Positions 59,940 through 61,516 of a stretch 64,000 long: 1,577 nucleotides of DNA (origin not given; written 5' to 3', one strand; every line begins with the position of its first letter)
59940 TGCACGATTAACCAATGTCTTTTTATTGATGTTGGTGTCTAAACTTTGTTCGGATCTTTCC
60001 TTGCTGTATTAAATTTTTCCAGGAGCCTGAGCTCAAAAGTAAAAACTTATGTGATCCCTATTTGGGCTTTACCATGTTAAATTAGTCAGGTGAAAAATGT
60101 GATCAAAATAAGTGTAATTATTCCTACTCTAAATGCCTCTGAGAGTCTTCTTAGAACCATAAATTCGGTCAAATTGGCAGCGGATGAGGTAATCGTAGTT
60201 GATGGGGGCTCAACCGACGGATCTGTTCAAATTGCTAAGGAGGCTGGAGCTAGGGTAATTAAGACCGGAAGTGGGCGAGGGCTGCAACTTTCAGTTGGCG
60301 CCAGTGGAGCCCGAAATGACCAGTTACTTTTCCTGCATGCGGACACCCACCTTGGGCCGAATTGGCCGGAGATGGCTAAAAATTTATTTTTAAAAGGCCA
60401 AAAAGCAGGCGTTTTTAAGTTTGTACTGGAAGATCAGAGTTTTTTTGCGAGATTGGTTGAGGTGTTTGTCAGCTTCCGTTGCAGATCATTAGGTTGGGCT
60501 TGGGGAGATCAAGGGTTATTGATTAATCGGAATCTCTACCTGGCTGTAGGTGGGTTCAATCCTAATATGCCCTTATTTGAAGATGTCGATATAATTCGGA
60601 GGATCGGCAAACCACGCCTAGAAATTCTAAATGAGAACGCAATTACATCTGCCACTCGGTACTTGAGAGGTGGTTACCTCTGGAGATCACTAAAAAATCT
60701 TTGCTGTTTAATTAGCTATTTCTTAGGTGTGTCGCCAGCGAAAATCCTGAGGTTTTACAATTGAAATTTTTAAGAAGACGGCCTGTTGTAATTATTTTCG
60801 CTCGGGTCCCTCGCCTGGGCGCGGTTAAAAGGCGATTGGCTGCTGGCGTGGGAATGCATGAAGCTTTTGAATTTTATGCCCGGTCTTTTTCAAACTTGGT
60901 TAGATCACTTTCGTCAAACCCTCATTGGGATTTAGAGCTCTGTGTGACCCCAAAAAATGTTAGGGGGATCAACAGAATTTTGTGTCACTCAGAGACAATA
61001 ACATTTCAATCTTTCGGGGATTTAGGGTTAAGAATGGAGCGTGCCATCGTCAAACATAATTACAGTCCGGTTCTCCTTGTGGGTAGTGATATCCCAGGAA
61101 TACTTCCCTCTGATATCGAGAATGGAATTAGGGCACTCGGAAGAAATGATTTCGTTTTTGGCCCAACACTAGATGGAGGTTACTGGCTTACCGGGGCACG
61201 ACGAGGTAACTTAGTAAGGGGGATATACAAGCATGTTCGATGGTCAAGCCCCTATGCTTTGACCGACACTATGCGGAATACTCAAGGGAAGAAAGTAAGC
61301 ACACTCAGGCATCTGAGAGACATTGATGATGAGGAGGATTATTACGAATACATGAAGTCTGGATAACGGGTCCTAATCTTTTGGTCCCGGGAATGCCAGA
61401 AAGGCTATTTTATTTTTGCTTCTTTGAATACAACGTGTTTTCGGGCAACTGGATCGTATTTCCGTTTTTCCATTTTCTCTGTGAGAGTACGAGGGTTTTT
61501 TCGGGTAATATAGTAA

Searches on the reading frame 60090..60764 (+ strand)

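Call 23: search_protein_families(library=pfam, proteins=[window:60090-60764:+])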
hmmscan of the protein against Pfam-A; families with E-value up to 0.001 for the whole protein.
window:60090-60764:+ (224 aa): 3 families
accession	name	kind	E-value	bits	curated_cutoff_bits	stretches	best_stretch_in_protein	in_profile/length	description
PF00535.33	Glycos_transf_2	-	1.8e-18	67.5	23.3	1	8-108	1-111/168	Glycosyl transferase family 2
PF10111.15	Glyco_tranf_2_2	-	3.1e-05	24.1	27.3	0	33-174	31-201/276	Glycosyltransferase like family 2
PF13641.12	Glyco_tranf_2_3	-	0.00073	20.1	27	0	7-173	3-195/230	Glycosyltransferase like family 2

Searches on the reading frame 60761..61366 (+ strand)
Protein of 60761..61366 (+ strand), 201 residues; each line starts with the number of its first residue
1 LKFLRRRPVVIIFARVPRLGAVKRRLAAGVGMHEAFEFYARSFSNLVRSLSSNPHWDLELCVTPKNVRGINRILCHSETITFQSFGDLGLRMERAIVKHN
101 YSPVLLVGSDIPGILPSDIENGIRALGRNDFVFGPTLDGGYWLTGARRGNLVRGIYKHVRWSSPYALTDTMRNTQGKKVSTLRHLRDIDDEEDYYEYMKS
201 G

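Call 23: search_protein_families(library=pfam, proteins=[window:60761-61366:+])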
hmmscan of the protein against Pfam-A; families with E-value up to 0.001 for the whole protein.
window:60761-61366:+ (201 aa): 1 family
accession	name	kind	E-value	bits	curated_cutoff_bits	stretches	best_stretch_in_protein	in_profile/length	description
PF09837.15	DUF2064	-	6.3e-23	81.3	25.8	1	48-163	3-120/120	Uncharacterized protein conserved in bacteria (DUF2064)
